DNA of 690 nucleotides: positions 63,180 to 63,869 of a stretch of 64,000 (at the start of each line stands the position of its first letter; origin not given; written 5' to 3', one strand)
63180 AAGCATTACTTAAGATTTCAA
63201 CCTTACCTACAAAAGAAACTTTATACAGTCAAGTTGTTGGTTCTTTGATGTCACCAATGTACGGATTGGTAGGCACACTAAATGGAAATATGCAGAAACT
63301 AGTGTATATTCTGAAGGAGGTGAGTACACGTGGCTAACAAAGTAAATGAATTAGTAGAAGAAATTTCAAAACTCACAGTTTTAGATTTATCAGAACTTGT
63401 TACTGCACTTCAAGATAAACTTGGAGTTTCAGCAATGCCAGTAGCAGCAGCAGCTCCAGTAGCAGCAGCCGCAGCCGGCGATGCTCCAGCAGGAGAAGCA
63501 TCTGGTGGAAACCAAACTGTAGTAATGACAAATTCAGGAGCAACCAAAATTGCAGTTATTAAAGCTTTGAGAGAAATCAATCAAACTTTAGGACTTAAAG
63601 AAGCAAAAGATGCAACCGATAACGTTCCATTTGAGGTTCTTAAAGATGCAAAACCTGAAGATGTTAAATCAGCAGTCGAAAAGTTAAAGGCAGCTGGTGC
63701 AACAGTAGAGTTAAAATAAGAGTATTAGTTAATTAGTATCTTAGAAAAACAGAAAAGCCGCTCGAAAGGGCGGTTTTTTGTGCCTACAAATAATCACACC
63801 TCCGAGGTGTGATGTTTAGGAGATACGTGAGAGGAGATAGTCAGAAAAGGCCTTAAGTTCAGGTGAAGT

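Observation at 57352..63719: Universally conserved secE-nusG-rplK-rplA-rplJ-rplL locus carries opposite-strand insertions including a class II Fic protein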

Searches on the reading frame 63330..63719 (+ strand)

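Call 4: search_protein_families(library=pfam, proteins=[window:63330-63719:+], max_evalue=0.01)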
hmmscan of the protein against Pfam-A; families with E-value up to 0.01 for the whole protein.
window:63330-63719:+ (129 aa): 2 families
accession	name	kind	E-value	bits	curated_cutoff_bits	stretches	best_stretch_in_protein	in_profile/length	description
PF00542.24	Ribosomal_L12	-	1.6e-17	64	25.9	1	63-129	2-67/67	Ribosomal protein L7/L12 C-terminal domain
PF16320.10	Ribosomal_L12_N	-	1e-15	57.6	25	1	4-49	1-46/48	Ribosomal protein L7/L12 dimerisation domain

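Call 5: search_protein_families(library=ncbifam, proteins=[window:63330-63719:+], max_evalue=0.01)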
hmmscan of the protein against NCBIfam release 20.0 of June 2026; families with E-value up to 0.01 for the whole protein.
window:63330-63719:+ (129 aa): 2 families
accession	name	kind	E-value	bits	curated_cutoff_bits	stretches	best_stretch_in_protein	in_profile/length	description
TIGR00855.1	L12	equivalog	1.8e-26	93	84.4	1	1-129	1-125/125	50S ribosomal protein L7/L12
NF004359.0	PRK05738.1-3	equivalog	0.0066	16.6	94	0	93-119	23-49/99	50S ribosomal protein L23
